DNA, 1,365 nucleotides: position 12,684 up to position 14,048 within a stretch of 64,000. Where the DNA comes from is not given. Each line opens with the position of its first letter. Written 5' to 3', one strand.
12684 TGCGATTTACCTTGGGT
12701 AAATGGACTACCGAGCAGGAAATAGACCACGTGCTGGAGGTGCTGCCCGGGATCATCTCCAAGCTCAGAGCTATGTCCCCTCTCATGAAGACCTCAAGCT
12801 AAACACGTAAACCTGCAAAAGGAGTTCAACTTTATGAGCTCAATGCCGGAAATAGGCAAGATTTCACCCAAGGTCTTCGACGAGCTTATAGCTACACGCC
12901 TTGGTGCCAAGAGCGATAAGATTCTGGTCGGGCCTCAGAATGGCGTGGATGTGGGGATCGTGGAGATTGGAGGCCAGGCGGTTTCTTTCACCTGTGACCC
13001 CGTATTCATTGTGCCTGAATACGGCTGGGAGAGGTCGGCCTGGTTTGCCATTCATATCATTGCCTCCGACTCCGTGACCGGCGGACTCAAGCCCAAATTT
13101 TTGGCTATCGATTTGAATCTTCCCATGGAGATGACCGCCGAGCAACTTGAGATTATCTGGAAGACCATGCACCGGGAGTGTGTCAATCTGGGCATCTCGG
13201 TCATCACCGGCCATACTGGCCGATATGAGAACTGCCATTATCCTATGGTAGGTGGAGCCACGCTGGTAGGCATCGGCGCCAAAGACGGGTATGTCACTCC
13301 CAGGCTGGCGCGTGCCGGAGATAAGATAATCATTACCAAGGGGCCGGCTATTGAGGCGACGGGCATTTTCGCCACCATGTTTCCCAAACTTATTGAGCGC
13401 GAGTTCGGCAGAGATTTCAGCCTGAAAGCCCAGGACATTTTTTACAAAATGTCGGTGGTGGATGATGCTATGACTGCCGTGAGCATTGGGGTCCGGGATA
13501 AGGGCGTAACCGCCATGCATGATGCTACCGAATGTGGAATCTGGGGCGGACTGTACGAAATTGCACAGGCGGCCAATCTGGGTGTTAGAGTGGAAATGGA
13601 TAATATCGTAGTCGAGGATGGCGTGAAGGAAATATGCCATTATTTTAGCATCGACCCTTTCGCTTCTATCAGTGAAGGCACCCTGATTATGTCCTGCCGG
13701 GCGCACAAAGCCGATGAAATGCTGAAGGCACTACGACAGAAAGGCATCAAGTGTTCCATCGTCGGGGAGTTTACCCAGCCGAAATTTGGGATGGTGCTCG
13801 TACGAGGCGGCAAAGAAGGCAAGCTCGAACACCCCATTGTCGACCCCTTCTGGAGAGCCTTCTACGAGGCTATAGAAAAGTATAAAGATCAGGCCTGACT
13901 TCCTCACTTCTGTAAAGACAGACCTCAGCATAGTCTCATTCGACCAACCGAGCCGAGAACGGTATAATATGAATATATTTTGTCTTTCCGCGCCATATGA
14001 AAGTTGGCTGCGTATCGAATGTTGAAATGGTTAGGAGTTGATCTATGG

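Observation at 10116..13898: Tight four-gene operon: Zn-ribbon ThrC-like PLP enzyme, stand-alone NIL domain, cysteine desulfurase and a PurM-like protein, possibly a persulfide-dependent sulfur-incorporation pathway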

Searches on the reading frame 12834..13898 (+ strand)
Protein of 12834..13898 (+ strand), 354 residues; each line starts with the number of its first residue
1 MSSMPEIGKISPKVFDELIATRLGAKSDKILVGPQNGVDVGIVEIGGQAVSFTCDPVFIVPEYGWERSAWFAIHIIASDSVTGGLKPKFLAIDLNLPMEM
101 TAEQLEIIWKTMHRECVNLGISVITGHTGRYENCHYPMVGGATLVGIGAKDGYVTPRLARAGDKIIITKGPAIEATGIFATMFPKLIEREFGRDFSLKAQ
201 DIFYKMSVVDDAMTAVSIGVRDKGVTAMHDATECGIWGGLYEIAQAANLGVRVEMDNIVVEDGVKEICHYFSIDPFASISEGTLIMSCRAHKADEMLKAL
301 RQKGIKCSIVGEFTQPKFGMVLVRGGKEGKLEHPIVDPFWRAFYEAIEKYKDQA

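Call 3: search_protein_families(library=pfam, proteins=[window:12834-13898:+], max_evalue=0.01)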
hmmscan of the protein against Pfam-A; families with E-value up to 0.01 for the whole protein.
window:12834-13898:+ (354 aa): 2 families
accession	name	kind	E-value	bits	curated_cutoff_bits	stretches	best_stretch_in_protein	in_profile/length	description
PF02769.27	AIRS_C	-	3.7e-20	73.1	23.1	1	160-316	1-148/156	AIR synthase related protein, C-terminal domain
PF00586.29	AIRS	-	1.1e-08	35.9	24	1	39-142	3-107/112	AIR synthase related protein, N-terminal domain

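Call 4: search_protein_families(library=ncbifam, proteins=[window:12834-13898:+], max_evalue=0.01)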
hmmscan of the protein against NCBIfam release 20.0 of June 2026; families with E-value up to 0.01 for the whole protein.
window:12834-13898:+ (354 aa): 14 families
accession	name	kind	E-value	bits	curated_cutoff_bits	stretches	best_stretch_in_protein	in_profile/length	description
TIGR02124.1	hypE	equivalog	3.3e-23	82.2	251.6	1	39-326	35-315/332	hydrogenase expression/formation protein HypE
TIGR01379.1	thiL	equivalog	2e-16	59.9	184.15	1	66-331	58-311/320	thiamine-phosphate kinase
TIGR00476.1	selD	equivalog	5.9e-14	52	125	1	9-273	14-266/311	selenide, water dikinase SelD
NF002098.0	PRK00943.1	equivalog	2.1e-13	49.9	299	1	9-267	20-264/347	selenide, water dikinase SelD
NF010705.0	PRK14105.1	equivalog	7.6e-10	38.2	291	1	94-316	104-329/345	selenide, water dikinase SelD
TIGR04049.1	AIR_rel_sll0787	hypoth_equivalog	1e-07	31.4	321.3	1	101-317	105-294/318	sll0787 family AIR synthase-like protein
TIGR01736.1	FGAM_synth_II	equivalog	3.1e-07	29.1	525.75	1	119-325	143-342/718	phosphoribosylformylglycinamidine synthase subunit PurL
NF004351.0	PRK05731.1-4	equivalog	3.3e-07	29.7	324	1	78-282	84-271/321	thiamine-phosphate kinase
TIGR03267.1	methan_mark_2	hypoth_equivalog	6e-07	28.8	365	1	108-316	114-298/323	methanogenesis marker 2 protein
NF002290.1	PRK01213.1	equivalog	9.9e-07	27.3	648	1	119-325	143-341/723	phosphoribosylformylglycinamidine synthase subunit PurL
NF004353.0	PRK05731.2-2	equivalog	5.6e-05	22.4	301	1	60-312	45-276/311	thiamine-phosphate kinase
TIGR01735.1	FGAM_synt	equivalog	8e-05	20.2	1123.05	1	211-334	878-990/1307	phosphoribosylformylglycinamidine synthase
NF003672.0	PRK05297.1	equivalog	0.00014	19.4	783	1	209-320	860-962/1290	phosphoribosylformylglycinamidine synthase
NF004354.0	PRK05731.2-3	equivalog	0.00093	18.6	204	1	72-132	53-113/273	thiamine-phosphate kinase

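Call 10: find_homologous_proteins(query=window:12834-13898:+, max_evalue=0.00001)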
Query window:12834-13898:+ (354 aa): 5396 proteins with E <= 0.00001 among 8000 candidates; the best 120 are listed.
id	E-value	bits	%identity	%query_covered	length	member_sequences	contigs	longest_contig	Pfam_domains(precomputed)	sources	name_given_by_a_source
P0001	2.6e-238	808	100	100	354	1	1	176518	PF00586.30,PF02769.28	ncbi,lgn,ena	-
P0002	4.3e-207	705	86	100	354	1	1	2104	PF00586.30,PF02769.28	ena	-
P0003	4.2e-206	702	85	100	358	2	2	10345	PF00586.30,PF02769.28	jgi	jgi:hydrogenase expression/formation protein HypE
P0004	8.4e-205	697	85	100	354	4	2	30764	PF00586.30,PF02769.28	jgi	-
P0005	1.7e-203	693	86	99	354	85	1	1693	PF00586.30,PF02769.28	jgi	-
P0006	2.5e-203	693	84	100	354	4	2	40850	PF00586.30,PF02769.28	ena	-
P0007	2.9e-203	692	85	100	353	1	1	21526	PF00586.30,PF02769.28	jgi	jgi:hydrogenase expression/formation protein HypE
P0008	2.3e-202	689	85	99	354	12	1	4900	PF00586.30,PF02769.28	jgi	jgi:hydrogenase expression/formation protein HypE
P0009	2.5e-202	689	85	99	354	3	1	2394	PF00586.30,PF02769.28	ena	-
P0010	7.7e-202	688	85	99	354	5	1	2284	PF00586.30,PF02769.28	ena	-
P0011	7.9e-202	688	84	100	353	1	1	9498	PF00586.30,PF02769.28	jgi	jgi:hydrogenase expression/formation protein HypE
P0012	9.8e-202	687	85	99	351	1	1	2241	PF00586.30,PF02769.28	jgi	jgi:hydrogenase maturation factor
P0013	1.2e-201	687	85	99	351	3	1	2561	PF00586.30,PF02769.28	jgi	jgi:hydrogenase maturation factor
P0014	1.3e-201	687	84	100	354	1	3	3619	PF00586.30,PF02769.28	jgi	-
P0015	1.7e-201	687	85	99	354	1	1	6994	PF00586.30,PF02769.28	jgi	jgi:hydrogenase expression/formation protein HypE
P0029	5.0e-199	678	83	99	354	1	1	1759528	PF00586.30,PF02769.28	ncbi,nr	ncbi:MAG: AIR synthase family protein [Chloroflexota bacterium]|nr:MAG: AIR synthase family protein 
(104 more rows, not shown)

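Call 11: find_encoding_contigs(protein=P0001, flank=10000, max_places=3)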
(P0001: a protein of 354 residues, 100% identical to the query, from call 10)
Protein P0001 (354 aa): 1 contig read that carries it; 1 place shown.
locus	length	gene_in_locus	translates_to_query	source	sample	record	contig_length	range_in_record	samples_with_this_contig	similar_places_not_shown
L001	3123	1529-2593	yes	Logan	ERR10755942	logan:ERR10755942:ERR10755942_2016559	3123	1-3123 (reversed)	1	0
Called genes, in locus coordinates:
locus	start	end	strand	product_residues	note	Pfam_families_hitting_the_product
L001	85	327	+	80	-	PF09383:NIL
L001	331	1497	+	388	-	PF00266:Aminotran_5, PF01053:Cys_Met_Meta_PP (weak), PF01212:Beta_elim_lyase, PF01041:DegT_DnrJ_EryC1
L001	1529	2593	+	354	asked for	PF00586:AIRS, PF02769:AIRS_C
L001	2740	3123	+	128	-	?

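Call 12: find_encoding_contigs(protein=P0029, flank=10000, max_places=3)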
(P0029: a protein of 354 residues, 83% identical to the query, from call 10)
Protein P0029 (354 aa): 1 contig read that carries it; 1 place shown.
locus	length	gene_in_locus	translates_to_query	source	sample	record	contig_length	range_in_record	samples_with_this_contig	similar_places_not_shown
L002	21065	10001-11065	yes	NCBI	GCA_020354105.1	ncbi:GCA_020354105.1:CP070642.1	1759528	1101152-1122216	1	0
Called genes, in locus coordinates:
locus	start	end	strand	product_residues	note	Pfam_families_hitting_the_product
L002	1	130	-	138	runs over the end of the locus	PF01209:Ubie_methyltran, PF13489:Methyltransf_23, PF01135:PCMT (weak), PF01728:FtsJ (weak), PF13847:Methyltransf_31, PF08241:Methyltransf_11, PF08242:Methyltransf_12, PF13649:Methyltransf_25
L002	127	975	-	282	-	PF00950:ABC-3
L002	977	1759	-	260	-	PF02463:SMC_N (faint), PF00005:ABC_tran, PF13604:AAA_30 (faint), PF13304:AAA_21 (weak)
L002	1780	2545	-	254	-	PF01297:ZnuA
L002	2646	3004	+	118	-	-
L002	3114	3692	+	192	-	PF10080:FtrD-like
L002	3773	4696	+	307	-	PF00291:PALP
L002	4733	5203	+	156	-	-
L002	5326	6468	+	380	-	PF01053:Cys_Met_Meta_PP, PF00155:Aminotran_1_2 (weak), PF00266:Aminotran_5 (weak)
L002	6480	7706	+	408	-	PF05810:NinF (weak), PF00291:PALP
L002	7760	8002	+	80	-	PF09383:NIL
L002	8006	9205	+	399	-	PF00266:Aminotran_5, PF01212:Beta_elim_lyase, PF01041:DegT_DnrJ_EryC1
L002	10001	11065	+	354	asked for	PF00586:AIRS, PF02769:AIRS_C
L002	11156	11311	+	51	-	-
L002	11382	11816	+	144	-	PF03473:MOSC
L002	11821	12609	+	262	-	PF02634:FdhD-NarQ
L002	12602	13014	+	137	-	PF02445:NadA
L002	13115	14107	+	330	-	PF03706:LPG_synthase_TM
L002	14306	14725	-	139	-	PF01894:YjbQ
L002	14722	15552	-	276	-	PF00175:NAD_binding_1, PF10418:DHODB_Fe-S_bind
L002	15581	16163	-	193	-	PF02142:MGS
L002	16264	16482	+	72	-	PF14489:QueF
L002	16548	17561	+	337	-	PF00044:Gp_dh_N, PF02800:Gp_dh_C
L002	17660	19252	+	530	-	PF08757:CotH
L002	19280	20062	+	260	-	PF09359:VTC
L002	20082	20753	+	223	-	PF16316:DUF4956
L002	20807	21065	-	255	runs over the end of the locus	PF02596:DUF169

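Call 15: search_solved_structures(query=window:12834-13898:+, max_evalue=0.001, show_alignments=1)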
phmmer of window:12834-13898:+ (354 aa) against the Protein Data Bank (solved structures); distinct sequences matched with E-value up to 0.001: 7.
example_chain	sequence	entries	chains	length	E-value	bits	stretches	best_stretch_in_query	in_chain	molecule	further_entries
2z1e_A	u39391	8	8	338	5.8e-14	54.9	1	41-339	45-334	Hydrogenase expression/formation protein HypE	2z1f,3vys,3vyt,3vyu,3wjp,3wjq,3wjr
2i6r_A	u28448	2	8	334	5.5e-11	45.1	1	46-338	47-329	HypE protein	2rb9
3vti_C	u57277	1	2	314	2.5e-10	42.9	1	71-328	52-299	Hydrogenase maturation factor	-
3u0o_A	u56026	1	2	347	5.3e-07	32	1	9-268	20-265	Selenide, water dikinase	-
2z1t_A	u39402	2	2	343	3.1e-06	29.4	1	50-302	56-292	Hydrogenase expression/formation protein HypE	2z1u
1vqv_A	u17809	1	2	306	0.00028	23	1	57-169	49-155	thiamine monophosphate kinase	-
3c9r_A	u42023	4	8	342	0.00035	22.7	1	57-169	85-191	Thiamine monophosphate kinase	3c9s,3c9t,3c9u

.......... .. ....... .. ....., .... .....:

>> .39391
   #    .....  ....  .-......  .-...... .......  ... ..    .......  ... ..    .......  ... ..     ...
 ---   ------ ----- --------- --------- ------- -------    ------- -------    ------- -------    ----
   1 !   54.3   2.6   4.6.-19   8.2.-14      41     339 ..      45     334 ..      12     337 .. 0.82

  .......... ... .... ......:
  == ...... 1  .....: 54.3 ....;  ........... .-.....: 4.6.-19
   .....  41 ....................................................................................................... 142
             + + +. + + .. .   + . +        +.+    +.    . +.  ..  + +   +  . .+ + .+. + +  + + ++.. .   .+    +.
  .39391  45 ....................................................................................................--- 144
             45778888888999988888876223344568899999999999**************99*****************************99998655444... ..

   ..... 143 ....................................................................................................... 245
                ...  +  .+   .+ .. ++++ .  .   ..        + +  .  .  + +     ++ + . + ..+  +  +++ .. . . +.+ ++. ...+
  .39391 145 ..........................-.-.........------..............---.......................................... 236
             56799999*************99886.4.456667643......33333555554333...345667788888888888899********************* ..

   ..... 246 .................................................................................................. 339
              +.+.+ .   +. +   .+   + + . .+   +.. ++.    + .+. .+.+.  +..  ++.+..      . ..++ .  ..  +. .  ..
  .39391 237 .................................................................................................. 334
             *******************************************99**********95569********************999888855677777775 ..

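Call 22: search_protein_representatives(protein=window:12834-13898:+)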
Query: 354 residues. Proteins with E-value up to 0.001 (for the whole library): 3264; up to 1e-10: 1594; up to 1e-30: 355. The best 150 are listed.
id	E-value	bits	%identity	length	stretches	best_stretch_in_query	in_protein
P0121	1.3e-115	402.4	72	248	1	1-236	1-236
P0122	9.2e-99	347.0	48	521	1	1-350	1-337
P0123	1.9e-98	346.0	48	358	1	7-347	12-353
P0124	5.0e-90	318.2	42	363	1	3-349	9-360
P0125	7.7e-90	317.6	52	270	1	1-269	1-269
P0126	6.0e-89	314.7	64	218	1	138-353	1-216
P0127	3.6e-88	312.1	54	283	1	4-253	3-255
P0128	9.0e-88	310.8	51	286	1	66-351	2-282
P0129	1.4e-87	310.1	41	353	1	1-347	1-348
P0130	5.0e-87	308.4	42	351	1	6-349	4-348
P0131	9.3e-87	307.5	43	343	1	7-349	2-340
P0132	4.4e-86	305.2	55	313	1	4-239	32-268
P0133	7.2e-85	301.3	51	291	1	6-279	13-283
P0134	9.2e-84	297.6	39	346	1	4-343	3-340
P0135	3.2e-82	292.5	38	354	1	4-349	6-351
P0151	6.2e-69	248.8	38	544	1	4-349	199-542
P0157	6.4e-66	238.9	42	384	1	8-344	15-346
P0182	2.8e-57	210.5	36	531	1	7-346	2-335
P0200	4.2e-52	193.5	45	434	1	124-343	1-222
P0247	9.8e-44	166.0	35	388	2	106-343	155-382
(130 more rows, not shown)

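Call 23: search_protein_families(library=pfam, proteins=[P0122, P0151, P0182, P0200, P0247, P0157], max_evalue=0.01)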
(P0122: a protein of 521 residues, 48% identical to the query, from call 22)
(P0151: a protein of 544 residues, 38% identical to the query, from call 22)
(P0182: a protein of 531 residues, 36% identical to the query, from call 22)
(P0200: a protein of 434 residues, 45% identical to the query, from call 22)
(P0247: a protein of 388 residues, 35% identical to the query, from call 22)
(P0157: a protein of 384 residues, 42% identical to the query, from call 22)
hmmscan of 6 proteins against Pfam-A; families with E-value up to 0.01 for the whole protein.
P0122 (521 aa): 3 families
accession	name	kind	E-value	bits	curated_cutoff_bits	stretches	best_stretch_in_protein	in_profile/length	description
PF10120.14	ThiN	-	3.3e-40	137.9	25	1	348-513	1-164/165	Thiamine-phosphate synthase ThiN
PF02769.27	AIRS_C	-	1e-18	68.4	23.1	1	160-313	1-153/156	AIR synthase related protein, C-terminal domain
PF00586.29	AIRS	-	7.8e-12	46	24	1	45-143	9-108/112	AIR synthase related protein, N-terminal domain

P0151 (544 aa): 3 families
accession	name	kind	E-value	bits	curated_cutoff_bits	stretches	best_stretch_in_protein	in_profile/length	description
PF10120.14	ThiN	-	1.9e-45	155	25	1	13-185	2-163/165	Thiamine-phosphate synthase ThiN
PF02769.27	AIRS_C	-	6.7e-22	78.8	23.1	1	356-512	1-152/156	AIR synthase related protein, C-terminal domain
PF00586.29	AIRS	-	1.5e-18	67.7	24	1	233-336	2-110/112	AIR synthase related protein, N-terminal domain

P0182 (531 aa): 3 families
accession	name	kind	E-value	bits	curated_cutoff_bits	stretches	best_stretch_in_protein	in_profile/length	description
PF10120.14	ThiN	-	1.8e-35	122.5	25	1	357-520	1-164/165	Thiamine-phosphate synthase ThiN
PF02769.27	AIRS_C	-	3e-20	73.4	23.1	1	154-311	2-154/156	AIR synthase related protein, C-terminal domain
PF00586.29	AIRS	-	3.3e-15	56.9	24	1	34-137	3-107/112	AIR synthase related protein, N-terminal domain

P0200 (434 aa): 2 families
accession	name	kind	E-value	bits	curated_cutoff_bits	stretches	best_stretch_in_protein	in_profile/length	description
PF02769.27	AIRS_C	-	1.3e-21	77.8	23.1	1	37-194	1-148/156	AIR synthase related protein, C-terminal domain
PF00294.29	PfkB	-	6.8e-07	29.3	25.8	1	267-367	29-134/302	pfkB family carbohydrate kinase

P0247 (388 aa): 2 families
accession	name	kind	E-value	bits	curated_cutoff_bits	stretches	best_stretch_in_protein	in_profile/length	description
PF02769.27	AIRS_C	-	4.6e-25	89.1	23.1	1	209-360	2-151/156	AIR synthase related protein, C-terminal domain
PF00586.29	AIRS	-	6.6e-17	62.4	24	2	36-97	1-68/112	AIR synthase related protein, N-terminal domain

P0157 (384 aa): 1 family
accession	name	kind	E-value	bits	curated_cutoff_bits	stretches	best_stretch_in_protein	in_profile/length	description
PF02769.27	AIRS_C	-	2.4e-17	64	23.1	1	164-319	2-149/156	AIR synthase related protein, C-terminal domain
